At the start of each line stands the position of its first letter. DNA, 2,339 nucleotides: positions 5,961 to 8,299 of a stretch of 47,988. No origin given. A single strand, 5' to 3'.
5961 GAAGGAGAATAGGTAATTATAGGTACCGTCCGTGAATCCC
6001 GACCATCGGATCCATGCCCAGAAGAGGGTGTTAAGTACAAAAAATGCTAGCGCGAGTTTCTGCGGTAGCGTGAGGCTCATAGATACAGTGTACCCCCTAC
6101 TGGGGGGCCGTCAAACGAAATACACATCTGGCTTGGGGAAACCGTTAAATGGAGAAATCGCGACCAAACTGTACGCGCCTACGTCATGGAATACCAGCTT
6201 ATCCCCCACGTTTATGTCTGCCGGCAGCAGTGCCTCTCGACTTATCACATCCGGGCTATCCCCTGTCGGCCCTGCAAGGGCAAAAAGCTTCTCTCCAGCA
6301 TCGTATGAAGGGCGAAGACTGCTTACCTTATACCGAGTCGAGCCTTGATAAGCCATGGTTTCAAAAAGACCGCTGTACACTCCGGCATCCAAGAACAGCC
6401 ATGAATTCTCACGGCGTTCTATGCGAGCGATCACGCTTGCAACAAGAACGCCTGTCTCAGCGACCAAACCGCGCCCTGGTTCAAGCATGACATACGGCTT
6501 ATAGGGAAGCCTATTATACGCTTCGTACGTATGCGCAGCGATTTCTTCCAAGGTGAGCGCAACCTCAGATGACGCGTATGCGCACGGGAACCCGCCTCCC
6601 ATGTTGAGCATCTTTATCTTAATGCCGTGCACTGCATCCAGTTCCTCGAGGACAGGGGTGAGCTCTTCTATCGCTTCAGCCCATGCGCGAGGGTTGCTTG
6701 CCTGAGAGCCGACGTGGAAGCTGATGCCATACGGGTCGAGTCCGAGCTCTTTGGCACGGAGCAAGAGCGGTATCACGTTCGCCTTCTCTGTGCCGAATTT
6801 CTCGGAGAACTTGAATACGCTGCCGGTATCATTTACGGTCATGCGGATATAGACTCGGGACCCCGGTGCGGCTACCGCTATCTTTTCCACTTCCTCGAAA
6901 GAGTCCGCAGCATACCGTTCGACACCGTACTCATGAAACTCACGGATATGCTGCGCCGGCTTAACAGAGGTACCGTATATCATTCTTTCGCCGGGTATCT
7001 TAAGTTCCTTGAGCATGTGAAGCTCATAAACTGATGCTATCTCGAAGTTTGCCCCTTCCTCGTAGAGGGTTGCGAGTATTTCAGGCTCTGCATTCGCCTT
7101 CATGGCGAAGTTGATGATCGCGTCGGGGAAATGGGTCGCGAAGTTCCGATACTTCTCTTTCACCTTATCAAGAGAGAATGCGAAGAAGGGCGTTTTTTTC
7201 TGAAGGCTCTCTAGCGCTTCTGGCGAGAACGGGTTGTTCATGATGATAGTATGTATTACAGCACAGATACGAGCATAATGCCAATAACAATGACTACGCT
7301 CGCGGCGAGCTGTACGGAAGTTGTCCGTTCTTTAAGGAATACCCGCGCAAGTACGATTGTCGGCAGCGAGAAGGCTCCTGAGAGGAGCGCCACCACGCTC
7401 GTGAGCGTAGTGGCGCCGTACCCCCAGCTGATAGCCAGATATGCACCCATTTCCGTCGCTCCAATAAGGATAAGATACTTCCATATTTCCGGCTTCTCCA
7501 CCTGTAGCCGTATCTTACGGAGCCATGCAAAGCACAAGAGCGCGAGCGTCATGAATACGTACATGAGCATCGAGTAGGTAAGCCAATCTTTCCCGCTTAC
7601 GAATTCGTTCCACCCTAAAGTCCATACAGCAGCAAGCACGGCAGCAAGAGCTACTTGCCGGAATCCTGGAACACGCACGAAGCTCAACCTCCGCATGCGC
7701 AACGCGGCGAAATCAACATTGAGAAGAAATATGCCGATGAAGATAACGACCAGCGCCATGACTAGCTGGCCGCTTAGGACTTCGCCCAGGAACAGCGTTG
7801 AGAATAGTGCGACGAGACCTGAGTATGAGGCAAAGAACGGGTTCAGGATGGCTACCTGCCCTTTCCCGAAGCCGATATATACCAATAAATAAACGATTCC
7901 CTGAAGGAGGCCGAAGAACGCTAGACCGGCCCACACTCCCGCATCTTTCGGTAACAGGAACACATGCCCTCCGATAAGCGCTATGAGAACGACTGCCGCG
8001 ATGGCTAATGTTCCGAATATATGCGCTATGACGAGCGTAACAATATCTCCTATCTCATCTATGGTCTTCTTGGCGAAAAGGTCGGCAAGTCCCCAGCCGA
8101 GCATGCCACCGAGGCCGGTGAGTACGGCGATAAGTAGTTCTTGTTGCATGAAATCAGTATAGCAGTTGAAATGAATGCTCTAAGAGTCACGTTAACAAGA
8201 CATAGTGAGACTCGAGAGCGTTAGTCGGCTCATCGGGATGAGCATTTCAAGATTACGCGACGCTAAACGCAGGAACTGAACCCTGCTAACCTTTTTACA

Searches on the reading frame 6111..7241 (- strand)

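Call 5: search_protein_families(library=pfam, proteins=[window:6111-7241:-])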
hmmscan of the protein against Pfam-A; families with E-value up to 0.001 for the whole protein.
window:6111-7241:- (376 aa): 2 families
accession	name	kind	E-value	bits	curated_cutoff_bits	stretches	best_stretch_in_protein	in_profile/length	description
PF02784.22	Orn_Arg_deC_N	-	1.7e-49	168.9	23.4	1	24-261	1-247/247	Pyridoxal-dependent decarboxylase, pyridoxal binding domain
PF00278.28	Orn_DAP_Arg_deC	-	4.1e-13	49.8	23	1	199-355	5-95/95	Pyridoxal-dependent decarboxylase, C-terminal sheet domain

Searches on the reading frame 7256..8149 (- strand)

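Call 5: search_protein_families(library=pfam, proteins=[window:7256-8149:-])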
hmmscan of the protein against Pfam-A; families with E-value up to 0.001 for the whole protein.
window:7256-8149:- (297 aa): 1 family
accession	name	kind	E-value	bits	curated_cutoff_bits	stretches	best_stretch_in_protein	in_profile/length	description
PF00892.27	EamA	-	5.4e-25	88.7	28.2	2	166-295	7-134/135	EamA-like transporter family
